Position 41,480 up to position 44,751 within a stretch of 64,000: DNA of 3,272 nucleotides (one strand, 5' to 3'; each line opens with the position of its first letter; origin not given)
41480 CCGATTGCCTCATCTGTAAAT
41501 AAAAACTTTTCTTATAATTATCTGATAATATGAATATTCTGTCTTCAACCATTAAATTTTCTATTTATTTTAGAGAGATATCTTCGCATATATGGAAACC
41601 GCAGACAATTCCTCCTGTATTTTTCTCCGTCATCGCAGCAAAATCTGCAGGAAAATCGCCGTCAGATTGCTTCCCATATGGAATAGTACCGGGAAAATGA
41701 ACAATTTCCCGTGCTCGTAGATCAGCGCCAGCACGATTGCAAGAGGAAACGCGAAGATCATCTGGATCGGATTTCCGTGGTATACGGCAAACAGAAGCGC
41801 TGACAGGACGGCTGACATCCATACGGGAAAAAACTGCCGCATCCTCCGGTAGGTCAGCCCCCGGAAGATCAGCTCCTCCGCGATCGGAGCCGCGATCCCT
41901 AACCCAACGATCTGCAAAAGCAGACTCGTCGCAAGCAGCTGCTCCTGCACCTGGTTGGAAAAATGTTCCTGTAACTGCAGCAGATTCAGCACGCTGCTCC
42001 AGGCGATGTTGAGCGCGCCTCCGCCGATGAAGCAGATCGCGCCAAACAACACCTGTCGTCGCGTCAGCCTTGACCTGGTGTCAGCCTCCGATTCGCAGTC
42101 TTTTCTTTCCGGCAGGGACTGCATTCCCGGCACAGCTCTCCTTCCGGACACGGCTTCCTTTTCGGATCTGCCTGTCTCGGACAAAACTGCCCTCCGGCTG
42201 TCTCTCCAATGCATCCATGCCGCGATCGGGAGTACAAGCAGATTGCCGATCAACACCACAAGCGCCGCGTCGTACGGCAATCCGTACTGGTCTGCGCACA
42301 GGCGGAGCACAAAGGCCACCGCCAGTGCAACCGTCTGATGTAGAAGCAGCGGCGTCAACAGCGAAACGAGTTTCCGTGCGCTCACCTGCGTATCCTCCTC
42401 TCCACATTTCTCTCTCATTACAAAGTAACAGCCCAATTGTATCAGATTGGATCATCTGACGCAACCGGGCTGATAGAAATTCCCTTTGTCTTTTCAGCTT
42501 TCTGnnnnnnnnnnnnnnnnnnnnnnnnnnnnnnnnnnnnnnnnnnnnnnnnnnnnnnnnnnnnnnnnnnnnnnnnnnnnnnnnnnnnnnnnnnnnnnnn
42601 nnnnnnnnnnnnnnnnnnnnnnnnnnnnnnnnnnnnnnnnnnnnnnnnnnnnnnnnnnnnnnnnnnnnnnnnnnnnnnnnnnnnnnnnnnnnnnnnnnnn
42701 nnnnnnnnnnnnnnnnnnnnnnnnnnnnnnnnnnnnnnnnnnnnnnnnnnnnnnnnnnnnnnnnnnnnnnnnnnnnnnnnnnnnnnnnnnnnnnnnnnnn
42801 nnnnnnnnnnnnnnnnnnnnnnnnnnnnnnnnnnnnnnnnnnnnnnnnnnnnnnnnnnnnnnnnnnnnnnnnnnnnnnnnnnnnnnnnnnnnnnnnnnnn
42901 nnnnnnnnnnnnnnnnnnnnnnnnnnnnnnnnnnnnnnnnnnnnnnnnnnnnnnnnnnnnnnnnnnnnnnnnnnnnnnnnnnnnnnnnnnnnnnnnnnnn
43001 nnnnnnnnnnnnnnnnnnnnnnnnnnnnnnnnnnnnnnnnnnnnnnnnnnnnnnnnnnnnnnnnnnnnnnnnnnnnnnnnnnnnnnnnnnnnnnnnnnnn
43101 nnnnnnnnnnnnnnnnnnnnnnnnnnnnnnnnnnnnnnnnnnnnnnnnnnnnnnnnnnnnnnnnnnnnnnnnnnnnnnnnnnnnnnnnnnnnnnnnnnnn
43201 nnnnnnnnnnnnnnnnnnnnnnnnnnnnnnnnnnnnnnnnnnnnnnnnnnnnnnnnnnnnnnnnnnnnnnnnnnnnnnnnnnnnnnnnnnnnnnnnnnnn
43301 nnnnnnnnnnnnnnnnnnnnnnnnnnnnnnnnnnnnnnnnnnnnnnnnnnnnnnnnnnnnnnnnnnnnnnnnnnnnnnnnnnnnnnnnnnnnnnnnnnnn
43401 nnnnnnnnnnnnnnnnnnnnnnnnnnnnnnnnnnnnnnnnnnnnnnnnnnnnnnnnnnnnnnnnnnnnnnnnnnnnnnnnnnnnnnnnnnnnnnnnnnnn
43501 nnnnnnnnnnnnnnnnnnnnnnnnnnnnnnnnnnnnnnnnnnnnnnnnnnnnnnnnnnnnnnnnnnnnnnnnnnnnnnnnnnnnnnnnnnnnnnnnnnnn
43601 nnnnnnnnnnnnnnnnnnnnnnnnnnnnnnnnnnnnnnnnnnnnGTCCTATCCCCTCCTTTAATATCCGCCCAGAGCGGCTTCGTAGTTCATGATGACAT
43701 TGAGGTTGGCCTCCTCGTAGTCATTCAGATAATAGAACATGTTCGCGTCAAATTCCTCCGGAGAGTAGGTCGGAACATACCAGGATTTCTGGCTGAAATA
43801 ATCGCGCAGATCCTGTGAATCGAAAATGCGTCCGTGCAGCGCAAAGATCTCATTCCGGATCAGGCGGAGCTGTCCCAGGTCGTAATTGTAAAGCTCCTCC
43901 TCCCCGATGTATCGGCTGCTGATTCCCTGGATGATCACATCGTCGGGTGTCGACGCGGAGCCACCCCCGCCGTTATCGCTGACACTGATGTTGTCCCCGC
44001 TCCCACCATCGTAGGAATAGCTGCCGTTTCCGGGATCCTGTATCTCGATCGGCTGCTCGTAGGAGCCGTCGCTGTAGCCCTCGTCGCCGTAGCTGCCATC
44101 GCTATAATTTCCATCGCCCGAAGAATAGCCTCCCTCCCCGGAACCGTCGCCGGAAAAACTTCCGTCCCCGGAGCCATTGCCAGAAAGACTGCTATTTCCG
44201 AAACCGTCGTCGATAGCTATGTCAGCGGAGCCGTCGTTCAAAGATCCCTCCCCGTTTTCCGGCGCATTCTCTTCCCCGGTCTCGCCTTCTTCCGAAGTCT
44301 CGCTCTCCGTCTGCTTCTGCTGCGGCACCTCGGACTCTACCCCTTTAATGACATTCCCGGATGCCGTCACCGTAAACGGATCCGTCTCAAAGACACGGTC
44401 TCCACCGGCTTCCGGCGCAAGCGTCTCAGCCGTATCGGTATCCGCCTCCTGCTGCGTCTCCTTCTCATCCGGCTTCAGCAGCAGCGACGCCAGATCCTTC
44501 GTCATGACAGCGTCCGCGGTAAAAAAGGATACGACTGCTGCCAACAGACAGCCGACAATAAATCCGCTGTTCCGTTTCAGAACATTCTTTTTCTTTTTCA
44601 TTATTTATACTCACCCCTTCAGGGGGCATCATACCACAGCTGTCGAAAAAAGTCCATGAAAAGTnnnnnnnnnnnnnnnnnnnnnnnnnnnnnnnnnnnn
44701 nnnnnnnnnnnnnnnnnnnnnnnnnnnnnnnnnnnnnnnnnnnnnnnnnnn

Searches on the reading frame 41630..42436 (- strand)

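Call 7: search_protein_families(library=pfam, proteins=[window:41630-42436:-], max_evalue=0.01)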
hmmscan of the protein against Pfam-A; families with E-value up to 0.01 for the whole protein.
window:41630-42436:- (268 aa): 2 families
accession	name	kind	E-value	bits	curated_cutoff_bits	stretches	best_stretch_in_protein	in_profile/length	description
PF02517.21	Rce1-like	-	6.4e-18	65.3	22.4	1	171-258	3-92/93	Type II CAAX prenyl endopeptidase Rce1-like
PF23933.1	DUF7269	-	0.0032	18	29.1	1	36-125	4-95/162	Family of unknown function (DUF7269)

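Call 8: search_protein_families(library=ncbifam, proteins=[window:41630-42436:-], max_evalue=0.01)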
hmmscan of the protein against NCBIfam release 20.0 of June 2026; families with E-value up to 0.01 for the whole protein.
window:41630-42436:- (268 aa): 6 families
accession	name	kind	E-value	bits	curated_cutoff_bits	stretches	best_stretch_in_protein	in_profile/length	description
NF041647.1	ABC_perm_CPBP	equivalog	1.9e-15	56.7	435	1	128-264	491-634/636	ABC transporter permease subunit/CPBP intramembrane protease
NF046050.1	CPBP_fam_MroQ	equivalog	1.7e-10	40.8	270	1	149-267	101-227/243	intramembrane glutamic endopeptidase MroQ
NF040589.1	CPBP_Synerg_MrtS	equivalog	1.1e-09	38.7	130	1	152-263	52-166/170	Synerg-CTERM system glutamic-type intramembrane protease MrtS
TIGR03008.1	pepcterm_CAAX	equivalog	3e-05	24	81.05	1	124-258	65-207/222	CAAX prenyl protease-related protein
NF033192.3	CPBP_JDVT_MrtJ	equivalog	9.4e-05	23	75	1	179-262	4-97/98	JDVT-CTERM system glutamic-type intramembrane protease MrtJ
NF040915.1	CPBP_fam_MrtZ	exception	0.0042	16.5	325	1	185-259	177-263/275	myxosortase MrtZ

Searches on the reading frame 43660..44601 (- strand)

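Call 7: search_protein_families(library=pfam, proteins=[window:43660-44601:-], max_evalue=0.01)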
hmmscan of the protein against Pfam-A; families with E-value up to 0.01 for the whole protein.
window:43660-44601:- (313 aa): 1 family
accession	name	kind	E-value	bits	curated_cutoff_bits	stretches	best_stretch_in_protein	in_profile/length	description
PF13308.11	YARHG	-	1.4e-20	73.5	27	1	222-307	3-84/85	YARHG domain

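Call 8: search_protein_families(library=ncbifam, proteins=[window:43660-44601:-], max_evalue=0.01)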
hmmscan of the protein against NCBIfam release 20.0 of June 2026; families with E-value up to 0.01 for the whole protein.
window:43660-44601:- (313 aa): 0 families
